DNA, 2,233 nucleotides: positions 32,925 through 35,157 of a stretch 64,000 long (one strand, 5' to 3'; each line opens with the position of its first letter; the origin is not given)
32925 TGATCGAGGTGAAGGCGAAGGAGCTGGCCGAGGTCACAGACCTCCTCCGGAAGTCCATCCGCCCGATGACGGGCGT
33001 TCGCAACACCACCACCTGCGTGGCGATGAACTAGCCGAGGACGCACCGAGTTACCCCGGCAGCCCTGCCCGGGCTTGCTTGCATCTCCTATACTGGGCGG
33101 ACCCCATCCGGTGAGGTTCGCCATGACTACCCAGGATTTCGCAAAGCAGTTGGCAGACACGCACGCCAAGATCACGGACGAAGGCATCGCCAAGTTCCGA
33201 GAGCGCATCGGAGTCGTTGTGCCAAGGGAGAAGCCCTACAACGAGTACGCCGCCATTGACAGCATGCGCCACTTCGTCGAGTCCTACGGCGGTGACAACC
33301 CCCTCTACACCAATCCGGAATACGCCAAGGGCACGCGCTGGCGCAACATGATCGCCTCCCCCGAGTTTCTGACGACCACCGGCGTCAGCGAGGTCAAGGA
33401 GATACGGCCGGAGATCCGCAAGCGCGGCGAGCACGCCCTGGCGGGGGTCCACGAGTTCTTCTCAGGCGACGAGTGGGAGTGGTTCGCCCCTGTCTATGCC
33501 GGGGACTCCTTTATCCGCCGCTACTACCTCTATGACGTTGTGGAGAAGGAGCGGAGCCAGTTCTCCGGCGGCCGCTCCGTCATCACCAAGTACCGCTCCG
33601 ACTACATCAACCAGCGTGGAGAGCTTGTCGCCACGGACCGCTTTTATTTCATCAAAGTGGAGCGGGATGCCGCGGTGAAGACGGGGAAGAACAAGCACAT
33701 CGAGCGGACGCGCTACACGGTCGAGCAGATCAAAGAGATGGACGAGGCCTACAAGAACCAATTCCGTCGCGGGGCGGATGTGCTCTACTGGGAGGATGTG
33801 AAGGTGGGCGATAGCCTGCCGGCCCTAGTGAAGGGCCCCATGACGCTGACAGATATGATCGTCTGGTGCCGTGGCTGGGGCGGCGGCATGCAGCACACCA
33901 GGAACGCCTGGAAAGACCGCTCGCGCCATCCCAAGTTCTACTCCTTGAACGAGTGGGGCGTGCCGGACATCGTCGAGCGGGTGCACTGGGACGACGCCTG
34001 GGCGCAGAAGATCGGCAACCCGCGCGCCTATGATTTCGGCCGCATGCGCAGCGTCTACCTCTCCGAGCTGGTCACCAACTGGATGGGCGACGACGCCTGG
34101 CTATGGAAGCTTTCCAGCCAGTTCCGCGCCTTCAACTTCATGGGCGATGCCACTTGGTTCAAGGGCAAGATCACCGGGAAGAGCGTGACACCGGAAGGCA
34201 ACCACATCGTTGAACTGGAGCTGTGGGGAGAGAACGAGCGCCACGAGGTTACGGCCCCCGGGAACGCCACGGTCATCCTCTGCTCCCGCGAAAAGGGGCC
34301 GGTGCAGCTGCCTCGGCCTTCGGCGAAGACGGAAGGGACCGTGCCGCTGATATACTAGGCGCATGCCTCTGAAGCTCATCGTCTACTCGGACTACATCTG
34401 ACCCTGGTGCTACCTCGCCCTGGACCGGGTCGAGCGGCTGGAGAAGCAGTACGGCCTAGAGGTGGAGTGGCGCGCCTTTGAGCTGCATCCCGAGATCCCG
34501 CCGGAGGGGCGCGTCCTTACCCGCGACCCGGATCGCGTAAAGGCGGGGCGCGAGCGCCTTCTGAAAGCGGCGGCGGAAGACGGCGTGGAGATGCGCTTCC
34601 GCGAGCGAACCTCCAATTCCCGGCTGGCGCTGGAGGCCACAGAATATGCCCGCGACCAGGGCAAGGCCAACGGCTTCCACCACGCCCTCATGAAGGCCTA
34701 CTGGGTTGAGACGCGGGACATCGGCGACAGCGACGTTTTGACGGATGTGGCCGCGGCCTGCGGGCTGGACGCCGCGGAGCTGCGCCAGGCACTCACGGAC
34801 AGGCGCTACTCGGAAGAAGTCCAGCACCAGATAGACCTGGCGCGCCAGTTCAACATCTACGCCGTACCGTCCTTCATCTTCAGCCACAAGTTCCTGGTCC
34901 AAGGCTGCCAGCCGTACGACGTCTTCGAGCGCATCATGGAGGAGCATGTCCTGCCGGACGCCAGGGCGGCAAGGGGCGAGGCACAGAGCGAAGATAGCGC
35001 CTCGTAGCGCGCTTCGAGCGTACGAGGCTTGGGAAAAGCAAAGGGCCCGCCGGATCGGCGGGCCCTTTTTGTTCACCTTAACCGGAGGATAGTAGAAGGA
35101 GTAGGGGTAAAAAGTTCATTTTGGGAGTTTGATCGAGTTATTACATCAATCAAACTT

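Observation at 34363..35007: DsbA/FrnE-like oxidoreductase with TGA replacing the first Cys of CxxC: candidate selenocysteine (U-P-W-C) protein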

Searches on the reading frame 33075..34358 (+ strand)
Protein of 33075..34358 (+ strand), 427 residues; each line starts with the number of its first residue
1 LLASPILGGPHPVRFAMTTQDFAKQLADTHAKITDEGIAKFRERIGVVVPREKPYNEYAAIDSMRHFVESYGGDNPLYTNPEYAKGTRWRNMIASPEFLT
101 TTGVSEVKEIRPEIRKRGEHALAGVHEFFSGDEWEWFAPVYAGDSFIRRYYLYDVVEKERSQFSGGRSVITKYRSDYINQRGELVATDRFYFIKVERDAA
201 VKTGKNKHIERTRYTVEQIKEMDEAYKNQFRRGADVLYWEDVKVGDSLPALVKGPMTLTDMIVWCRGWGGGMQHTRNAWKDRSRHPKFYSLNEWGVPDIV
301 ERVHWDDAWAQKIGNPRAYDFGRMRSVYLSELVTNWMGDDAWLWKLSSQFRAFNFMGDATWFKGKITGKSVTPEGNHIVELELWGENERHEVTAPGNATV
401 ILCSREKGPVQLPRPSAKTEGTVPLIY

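Call 38: search_protein_families(library=pfam, proteins=[window:33075-34358:+], max_evalue=0.00001)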
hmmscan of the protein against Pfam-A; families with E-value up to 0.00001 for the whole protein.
window:33075-34358:+ (427 aa): 1 family
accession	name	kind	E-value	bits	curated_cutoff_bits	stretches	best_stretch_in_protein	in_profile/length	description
PF13452.11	FAS1_DH_region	-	8.5e-12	45.8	22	1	62-187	17-131/132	FAS1-like, dehydratase domain region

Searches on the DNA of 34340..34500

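Call 56: search_rna_families(source=window, start=34340, end=34500, threshold=evalue, max_evalue=10)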
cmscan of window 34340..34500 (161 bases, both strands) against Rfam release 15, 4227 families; matches with E-value up to 10: 1.
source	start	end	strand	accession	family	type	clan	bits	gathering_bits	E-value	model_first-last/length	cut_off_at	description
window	34340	34425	-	RF01514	Afu_513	Gene; snRNA; snoRNA; CD-box;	-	8.4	48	9.5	1-79/103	3'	A. fumigatus snoRNA Afu_513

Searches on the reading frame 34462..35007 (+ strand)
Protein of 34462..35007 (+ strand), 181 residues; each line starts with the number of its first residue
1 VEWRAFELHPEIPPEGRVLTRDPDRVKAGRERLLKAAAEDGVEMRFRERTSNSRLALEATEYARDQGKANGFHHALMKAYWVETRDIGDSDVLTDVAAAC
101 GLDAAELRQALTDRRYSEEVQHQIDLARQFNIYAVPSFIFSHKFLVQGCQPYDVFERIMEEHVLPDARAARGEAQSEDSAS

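Call 17: find_encoding_contigs(protein=window:34462-35007:+, flank=10000, max_places=4)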
Protein window:34462-35007:+ (181 aa): 3 contigs read that carry it; 1 place shown.
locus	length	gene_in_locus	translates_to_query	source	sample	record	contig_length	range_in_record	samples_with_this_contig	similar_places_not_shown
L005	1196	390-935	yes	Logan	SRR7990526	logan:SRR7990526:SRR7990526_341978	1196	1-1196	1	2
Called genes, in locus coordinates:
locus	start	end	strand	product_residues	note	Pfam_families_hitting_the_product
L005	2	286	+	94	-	?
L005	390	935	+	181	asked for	PF01323:DSBA, PF13743:Thioredoxin_5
